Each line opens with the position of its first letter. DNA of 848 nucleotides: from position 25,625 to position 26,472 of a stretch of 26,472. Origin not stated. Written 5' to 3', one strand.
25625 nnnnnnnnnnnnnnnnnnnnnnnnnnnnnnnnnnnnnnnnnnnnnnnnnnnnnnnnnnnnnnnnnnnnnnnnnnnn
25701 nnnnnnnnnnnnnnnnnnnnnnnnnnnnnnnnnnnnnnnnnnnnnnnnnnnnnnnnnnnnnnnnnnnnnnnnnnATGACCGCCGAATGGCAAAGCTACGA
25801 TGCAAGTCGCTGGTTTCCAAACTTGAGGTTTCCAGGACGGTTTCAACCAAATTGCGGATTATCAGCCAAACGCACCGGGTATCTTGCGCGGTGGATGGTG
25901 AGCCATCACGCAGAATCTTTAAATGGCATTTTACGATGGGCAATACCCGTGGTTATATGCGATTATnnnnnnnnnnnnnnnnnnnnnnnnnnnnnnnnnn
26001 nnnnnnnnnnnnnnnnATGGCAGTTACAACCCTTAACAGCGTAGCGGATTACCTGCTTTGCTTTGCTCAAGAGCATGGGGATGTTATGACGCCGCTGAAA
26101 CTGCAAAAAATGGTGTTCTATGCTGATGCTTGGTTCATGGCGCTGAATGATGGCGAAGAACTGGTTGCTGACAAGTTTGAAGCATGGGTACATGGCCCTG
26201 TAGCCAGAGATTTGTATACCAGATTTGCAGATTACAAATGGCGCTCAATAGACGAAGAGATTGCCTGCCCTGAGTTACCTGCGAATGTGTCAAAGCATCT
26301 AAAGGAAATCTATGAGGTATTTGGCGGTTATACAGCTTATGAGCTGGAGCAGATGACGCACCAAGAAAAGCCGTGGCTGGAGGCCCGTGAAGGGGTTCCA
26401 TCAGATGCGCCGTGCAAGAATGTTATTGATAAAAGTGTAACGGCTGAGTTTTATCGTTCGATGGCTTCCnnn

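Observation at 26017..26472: Panacea/DUF4065 antitoxin-like gene at the window edge with no visible partner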

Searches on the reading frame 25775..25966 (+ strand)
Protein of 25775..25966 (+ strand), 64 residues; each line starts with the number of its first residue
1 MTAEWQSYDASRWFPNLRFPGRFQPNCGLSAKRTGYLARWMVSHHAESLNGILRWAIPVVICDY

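Call 4: search_protein_families(library=pfam, proteins=[window:25775-25966:+], max_evalue=0.1)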
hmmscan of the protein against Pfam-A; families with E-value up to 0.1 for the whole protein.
window:25775-25966:+ (64 aa): 1 family
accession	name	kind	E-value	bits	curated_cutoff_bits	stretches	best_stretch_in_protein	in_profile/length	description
PF12180.13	EABR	-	0.069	13.2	25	0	4-12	13-21/34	TSG101 and ALIX binding domain of CEP55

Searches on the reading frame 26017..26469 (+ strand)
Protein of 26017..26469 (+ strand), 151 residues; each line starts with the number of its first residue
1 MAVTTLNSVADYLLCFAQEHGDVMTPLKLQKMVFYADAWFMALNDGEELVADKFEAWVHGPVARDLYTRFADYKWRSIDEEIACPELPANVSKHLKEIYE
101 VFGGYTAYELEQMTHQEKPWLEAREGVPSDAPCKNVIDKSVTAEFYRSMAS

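Call 4: search_protein_families(library=pfam, proteins=[window:26017-26469:+], max_evalue=0.1)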
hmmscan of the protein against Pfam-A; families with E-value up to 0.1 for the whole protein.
window:26017-26469:+ (151 aa): 2 families
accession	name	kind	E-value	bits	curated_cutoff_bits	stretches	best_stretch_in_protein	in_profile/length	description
PF13274.11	SocA_Panacea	-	8.4e-18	65.8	25.7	1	29-120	1-112/113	Antitoxin SocA-like, Panacea domain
PF04388.17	Hamartin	-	0.096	11.9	25.9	0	85-115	135-165/727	Hamartin protein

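Call 11: search_protein_families(library=ncbifam, proteins=[window:26017-26469:+], max_evalue=1)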
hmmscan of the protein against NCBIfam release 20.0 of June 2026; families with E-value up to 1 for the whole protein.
window:26017-26469:+ (151 aa): 1 family
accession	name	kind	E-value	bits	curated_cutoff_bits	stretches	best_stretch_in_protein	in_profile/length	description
NF047745.1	SocA_antitoxin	equivalog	4e-16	59.2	190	1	8-96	5-92/176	type VI toxin-antitoxin system SocA family antitoxin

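Call 12: search_protein_families(library=padloc, proteins=[window:26017-26469:+], max_evalue=1)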
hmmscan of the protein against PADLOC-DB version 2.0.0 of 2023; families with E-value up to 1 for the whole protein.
window:26017-26469:+ (151 aa): 0 families

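Call 30: list_cluster_members(proteins=[L001:13676-14107:+, P0006, P0018, P0027, P0029, P0008, window:26017-26469:+])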
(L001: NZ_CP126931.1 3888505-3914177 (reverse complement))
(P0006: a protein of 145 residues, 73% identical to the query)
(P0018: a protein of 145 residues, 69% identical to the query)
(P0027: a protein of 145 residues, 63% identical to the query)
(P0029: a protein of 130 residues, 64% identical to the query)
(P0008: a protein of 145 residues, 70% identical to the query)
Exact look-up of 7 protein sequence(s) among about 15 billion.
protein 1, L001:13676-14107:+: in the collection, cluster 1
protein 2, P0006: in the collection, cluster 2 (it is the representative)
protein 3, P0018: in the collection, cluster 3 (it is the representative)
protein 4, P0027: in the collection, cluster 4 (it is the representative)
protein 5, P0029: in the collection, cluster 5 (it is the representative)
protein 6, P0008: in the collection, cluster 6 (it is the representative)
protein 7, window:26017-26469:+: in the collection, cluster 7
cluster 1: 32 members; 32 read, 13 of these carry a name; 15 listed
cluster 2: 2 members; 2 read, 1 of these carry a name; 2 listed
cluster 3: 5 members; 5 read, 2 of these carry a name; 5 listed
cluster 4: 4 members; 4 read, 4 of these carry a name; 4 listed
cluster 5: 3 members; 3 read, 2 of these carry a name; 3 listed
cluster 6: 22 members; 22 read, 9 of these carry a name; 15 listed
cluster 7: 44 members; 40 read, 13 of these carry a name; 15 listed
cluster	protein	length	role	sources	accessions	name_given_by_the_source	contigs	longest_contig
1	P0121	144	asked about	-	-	TPA: hypothetical protein N2X59_004150 [Escherichia coli] | hypothetical protein | Uncharacterized protein n=5 Tax=Enterobacteriaceae TaxID=543 RepID=A0AAW6W3T3_ECOLX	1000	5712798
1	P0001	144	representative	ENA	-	-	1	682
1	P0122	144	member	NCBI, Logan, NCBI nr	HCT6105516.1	TPA: hypothetical protein OT217_002816 [Escherichia coli] | hypothetical protein [Escherichia coli]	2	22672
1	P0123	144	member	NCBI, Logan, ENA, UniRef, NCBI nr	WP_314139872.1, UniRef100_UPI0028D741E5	hypothetical protein [Buttiauxella noackiae] | hypothetical protein n=1 Tax=Buttiauxella noackiae TaxID=82992 RepID=UPI0028D741E5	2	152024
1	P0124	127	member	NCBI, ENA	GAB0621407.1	hypothetical protein NB16F75_22990 [Escherichia coli]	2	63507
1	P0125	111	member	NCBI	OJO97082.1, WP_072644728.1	hypothetical protein BK332_26505, partial [Escherichia coli]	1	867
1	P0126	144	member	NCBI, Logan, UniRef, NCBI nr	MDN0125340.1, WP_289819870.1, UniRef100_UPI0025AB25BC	hypothetical protein QVN60_19570 [Yersinia aleksiciae] | hypothetical protein n=1 Tax=Yersinia aleksiciae TaxID=263819 RepID=UPI0025AB25BC | hypothetical protein [Yersinia aleksiciae]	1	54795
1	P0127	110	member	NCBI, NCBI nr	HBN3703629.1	TPA: hypothetical protein L2H26_005152, partial [Escherichia coli] | hypothetical protein [Escherichia coli]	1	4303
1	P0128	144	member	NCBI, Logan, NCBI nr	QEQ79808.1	hypothetical protein D9G11_18480 [Escherichia coli]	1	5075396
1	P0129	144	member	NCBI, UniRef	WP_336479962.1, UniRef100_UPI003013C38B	hypothetical protein [Escherichia coli] | hypothetical protein n=1 Tax=Escherichia coli TaxID=562 RepID=UPI003013C38B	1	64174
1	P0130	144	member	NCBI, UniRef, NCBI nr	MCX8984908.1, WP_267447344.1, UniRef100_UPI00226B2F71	hypothetical protein [Citrobacter portucalensis] | hypothetical protein n=1 Tax=Citrobacter portucalensis TaxID=1639133 RepID=UPI00226B2F71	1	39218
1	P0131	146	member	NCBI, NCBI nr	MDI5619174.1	hypothetical protein MJI08_24335, partial [Salmonella enterica subsp. enterica serovar ... | hypothetical protein [Salmonella enterica subsp. enterica serovar Anatum]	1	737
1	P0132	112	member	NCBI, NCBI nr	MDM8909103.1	hypothetical protein QU848_21985 [Escherichia coli] | hypothetical protein [Escherichia coli]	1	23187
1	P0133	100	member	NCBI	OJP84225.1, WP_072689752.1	hypothetical protein, partial [Escherichia coli]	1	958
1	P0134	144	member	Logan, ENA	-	-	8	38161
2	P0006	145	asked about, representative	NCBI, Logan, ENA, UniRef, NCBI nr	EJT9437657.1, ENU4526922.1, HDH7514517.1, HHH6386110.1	hypothetical protein N3873_004175 [Escherichia coli] | hypothetical protein n=1 Tax=Escherichia coli TaxID=562 RepID=UPI000BE7E113 | hypothetical protein [Escherichia coli]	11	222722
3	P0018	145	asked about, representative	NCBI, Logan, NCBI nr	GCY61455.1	hypothetical protein HmCmsJML079_03969 [Escherichia coli]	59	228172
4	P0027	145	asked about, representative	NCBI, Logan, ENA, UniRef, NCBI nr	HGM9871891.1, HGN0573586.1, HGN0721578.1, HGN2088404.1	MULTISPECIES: hypothetical protein [Enterobacterales] | hypothetical protein n=1 Tax=Enterobacterales TaxID=91347 RepID=UPI000847D9C0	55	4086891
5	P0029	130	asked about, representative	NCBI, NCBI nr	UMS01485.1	hypothetical protein AOY87_11390 [Escherichia coli]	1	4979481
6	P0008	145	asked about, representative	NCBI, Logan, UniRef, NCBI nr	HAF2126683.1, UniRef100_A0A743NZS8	TPA: hypothetical protein G9F27_000787 [Salmonella enterica] | Uncharacterized protein n=1 Tax=Salmonella enterica TaxID=28901 RepID=A0A743NZS8_SALER | hypothetical protein [Salmonella enterica]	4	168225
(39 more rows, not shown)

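Call 41: search_dna_similar(query=window:26017-26469:+, collection=phages, mode=protein, max_evalue=0.001, max_rows=40)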
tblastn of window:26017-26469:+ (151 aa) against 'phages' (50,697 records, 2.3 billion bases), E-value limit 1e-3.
Records with a match: 154; places in all: 158; records where one place covers at least 80% of the query: 63.
Best place of each record, by identity: <60% 154.
By first word of the organism name: Streptococcus 29; Pseudomonas 20; Stx2a-converting 19; Bacteriophage 18; Paenibacillus 15; Escherichia 8; Burkholderia 6; Staphylococcus 6; Listeria 5; Riemerella 4; and 18 more.
By host as written in the record: - 29; Pseudomonas aeruginosa 18; Helicobacter cinaedi 12; Paenibacillus larvae 11; Listeria monocytogenes 4; Riemerella anatipestifer 3; Staphylococcus aureus 3; Paenibacillus larvae ATCC 9545 2; and 65 more.
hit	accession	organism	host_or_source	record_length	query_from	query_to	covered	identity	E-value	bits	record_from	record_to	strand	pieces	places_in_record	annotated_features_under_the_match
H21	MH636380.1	Cylindrospermopsis raciborskii virus RM-2018a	Reeuwijkse Plassen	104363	9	150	94%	46.5%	6e-35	133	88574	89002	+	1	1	putative phage-associated protein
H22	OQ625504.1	Cylindrospermopsis phage Cr-LKS4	Cylindrospermopsis raciborskii KLL07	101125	5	150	97%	44.6%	1e-33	129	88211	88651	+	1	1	hypothetical protein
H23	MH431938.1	Paenibacillus phage C7Cdelta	Paenibacillus larvae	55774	4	146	95%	37.0%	9e-22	96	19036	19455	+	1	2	hypothetical protein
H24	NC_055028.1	Paenibacillus phage C7Cdelta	Paenibacillus larvae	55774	4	146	95%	37.0%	9e-22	96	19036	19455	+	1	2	DUF4065 domain-containing protein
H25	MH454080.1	Paenibacillus phage Ley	Paenibacillus larvae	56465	4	146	95%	37.0%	9e-22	96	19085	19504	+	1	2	hypothetical protein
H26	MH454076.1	Paenibacillus phage Ash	Paenibacillus larvae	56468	4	146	95%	37.0%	9e-22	96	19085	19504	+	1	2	hypothetical protein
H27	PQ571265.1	Bacteroides phage BI-TP1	Bacteroides intestinalis BG4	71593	9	148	93%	36.8%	2e-21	95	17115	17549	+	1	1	hypothetical protein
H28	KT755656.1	Paenibacillus phage Tripp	Paenibacillus larvae ATCC 9545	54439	3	148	97%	34.0%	1e-19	89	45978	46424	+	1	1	hypothetical protein (x2)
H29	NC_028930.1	Paenibacillus phage Tripp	Paenibacillus larvae ATCC 9545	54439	3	148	97%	34.0%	1e-19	89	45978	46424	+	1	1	DUF4065 domain-containing protein | hypothetical protein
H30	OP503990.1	Paenibacillus phage Dash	Paenibacillus larvae 2006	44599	24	146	81%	38.9%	7e-21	93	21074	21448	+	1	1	hypothetical protein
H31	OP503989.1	Paenibacillus phage Callan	Paenibacillus larvae 2006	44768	24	146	81%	38.9%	7e-21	93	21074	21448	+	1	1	hypothetical protein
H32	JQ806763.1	Salmonella phage vB_SemP_Emek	Salmonella serovar Haardt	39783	3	120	78%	40.5%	3e-17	83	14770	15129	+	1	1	hypothetical protein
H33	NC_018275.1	Salmonella phage vB_SemP_Emek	Salmonella serovar Haardt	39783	3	120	78%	40.5%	3e-17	83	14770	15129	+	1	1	DUF4065 domain-containing protein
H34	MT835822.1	Bacteriophage sp.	human fecal samples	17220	3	149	97%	32.4%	6e-15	76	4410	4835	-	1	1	record has no annotation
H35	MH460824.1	Paenibacillus phage Unity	Paenibacillus larvae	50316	2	148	97%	31.8%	3e-16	80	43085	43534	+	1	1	hypothetical protein | antitoxin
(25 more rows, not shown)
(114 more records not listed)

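Call 43: get_annotated_region(hit=H33, flank=1500)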
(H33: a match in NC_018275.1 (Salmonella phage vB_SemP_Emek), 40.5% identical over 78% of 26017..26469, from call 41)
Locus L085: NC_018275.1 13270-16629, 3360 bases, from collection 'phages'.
description: Salmonella phage vB_SemP_Emek, complete genome.
organism: Salmonella phage vB_SemP_Emek (NCBI taxid 1168548)
taxonomy: Viruses; Duplodnaviria; Heunggongvirae; Uroviricota; Caudoviricetes; Lederbergvirus
host: Salmonella serovar Haardt; source: sewage; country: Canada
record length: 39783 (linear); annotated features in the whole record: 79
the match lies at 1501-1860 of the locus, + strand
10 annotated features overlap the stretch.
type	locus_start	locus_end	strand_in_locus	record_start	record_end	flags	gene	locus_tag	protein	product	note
CDS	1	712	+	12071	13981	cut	-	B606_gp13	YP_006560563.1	DNA transfer protein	similar to N-terminus of YP_516199.1 phage DNA transfer protein [Sodalis phage phiSG1] and C-terminus of YP_063718.1 ...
CDS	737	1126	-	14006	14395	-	-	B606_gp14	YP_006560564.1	hypothetical protein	similar to NP_958214.1 gene 38 protein [Enterobacteria phage Sf6]; orf129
CDS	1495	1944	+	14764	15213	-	-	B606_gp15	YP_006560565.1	DUF4065 domain-containing protein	orf149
CDS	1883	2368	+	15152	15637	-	-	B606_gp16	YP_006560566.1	hypothetical protein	orf161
regulatory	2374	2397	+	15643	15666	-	-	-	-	terminator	rho-independent terminator; discovered using MFOLD 3.2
CDS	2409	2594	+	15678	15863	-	-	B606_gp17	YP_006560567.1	hypothetical protein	orf61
CDS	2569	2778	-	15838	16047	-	-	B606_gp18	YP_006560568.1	hypothetical protein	orf69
CDS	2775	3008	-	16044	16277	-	-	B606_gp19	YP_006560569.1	hypothetical protein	orf77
CDS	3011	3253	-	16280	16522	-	mnt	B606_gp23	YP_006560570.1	partition protein ATPase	similar to N-terminus of NP_059641.1 Mnt [Enterobacteria phage P22]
CDS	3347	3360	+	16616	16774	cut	arc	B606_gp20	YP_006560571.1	Arc-like repressor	similar to NP_059642.1 Arc [Enterobacteria phage P22]; motifs: pfam03869; transcriptional repressor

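Call 44: get_annotated_region(hit=H21, flank=1500)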
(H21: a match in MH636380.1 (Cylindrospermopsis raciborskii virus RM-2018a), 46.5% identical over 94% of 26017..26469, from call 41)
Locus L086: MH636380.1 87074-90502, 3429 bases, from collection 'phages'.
description: Cylindrospermopsis raciborskii virus RM-2018a isolate CrV-01T, complete genome.
organism: Cylindrospermopsis raciborskii virus RM-2018a (NCBI taxid 2293728)
taxonomy: Viruses; Duplodnaviria; Heunggongvirae; Uroviricota; Caudoviricetes
host: -; source: Reeuwijkse Plassen; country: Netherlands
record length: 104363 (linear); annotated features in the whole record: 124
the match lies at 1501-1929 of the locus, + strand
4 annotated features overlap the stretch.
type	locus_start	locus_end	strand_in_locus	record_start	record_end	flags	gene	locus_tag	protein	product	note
CDS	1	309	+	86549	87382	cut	-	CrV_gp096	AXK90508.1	N6 adenine-specific DNA methyltransferase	N12 class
CDS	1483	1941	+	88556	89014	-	-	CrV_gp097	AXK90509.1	putative phage-associated protein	-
repeat_region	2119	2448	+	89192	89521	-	-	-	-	-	label: CRISPR Array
CDS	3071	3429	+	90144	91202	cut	-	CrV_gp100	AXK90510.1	DNA methyltransferase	RM system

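Call 46: search_protein_families(library=ncbifam, proteins=[L085:1883-2365:+, L085:1495-1941:+, L086:1483-1938:+], max_evalue=1)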
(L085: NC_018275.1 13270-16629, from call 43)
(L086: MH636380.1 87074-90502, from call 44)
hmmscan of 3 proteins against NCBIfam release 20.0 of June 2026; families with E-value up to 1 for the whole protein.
L085:1883-2365:+ (161 aa): 1 family
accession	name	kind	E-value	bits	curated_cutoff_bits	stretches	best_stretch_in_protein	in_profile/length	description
NF046006.1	MAG6450_fam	subfamily_domain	0.073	13.6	40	1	56-157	2-100/103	MAG6450 family protein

L085:1495-1941:+ (149 aa): 2 families
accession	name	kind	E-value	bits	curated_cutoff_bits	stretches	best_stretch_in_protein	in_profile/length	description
NF047745.1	SocA_antitoxin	equivalog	1.5e-19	70.4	190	1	9-123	6-130/176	type VI toxin-antitoxin system SocA family antitoxin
NF048014.1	antitoxin_DarG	equivalog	0.12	11.6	250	1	21-111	183-265/338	type II toxin-antitoxin system antitoxin DNA ADP-ribosyl glycohydrolase DarG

L086:1483-1938:+ (152 aa): 1 family
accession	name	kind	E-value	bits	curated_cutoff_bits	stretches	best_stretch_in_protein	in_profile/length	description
NF047745.1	SocA_antitoxin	equivalog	5.6e-20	71.7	190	1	7-89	6-88/176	type VI toxin-antitoxin system SocA family antitoxin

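Call 74: search_solved_structures(query=window:26017-26469:+, max_evalue=1)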
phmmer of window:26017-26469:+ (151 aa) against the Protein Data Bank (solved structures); distinct sequences matched with E-value up to 1: 1.
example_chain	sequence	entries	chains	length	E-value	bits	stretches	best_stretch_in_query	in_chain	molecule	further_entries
6a2b_A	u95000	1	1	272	0.83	12.8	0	44-116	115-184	MHC class I antigen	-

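Call 94: find_homologous_proteins(query=L085:1883-2365:+, max_evalue=0.001)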
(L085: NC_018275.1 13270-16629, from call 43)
Query L085:1883-2365:+ (161 aa): 25 proteins with E <= 0.001 among 74 candidates.
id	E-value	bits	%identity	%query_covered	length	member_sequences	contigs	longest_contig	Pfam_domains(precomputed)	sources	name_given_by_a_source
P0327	1.3e-101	355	98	99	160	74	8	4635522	-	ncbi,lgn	-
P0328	4.3e-94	331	99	91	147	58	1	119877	-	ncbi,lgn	ncbi:hypothetical protein WJX39_001833 [Escherichia coli]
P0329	3.1e-93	328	98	91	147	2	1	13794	-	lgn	-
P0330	2.3e-84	299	89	91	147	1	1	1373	-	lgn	-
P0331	9.0e-76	271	83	86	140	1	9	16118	-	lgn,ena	-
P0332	2.8e-72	260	82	85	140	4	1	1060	-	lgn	-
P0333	3.0e-72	260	79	86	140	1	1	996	-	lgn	-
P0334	7.3e-68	245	77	85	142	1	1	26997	-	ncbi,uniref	ncbi:hypothetical protein [Providencia stuartii]|uniref:hypothetical protein n=1 Tax=Providencia stu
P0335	1.4e-67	245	78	83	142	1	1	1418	-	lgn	-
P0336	1.2e-63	232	75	83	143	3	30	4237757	-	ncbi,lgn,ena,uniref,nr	ncbi:TPA: hypothetical protein ACPY7G_003640 [Morganella morganii]|uniref:hypothetical protein n=1 T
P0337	1.4e-62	228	73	86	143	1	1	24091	-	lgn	-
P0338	2.1e-61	224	71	86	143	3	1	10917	-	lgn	-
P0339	1.7e-43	166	89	55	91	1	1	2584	-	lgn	-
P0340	7.3e-39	151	86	54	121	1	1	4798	-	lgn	-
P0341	7.7e-39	151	58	84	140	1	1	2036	-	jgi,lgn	jgi:hypothetical protein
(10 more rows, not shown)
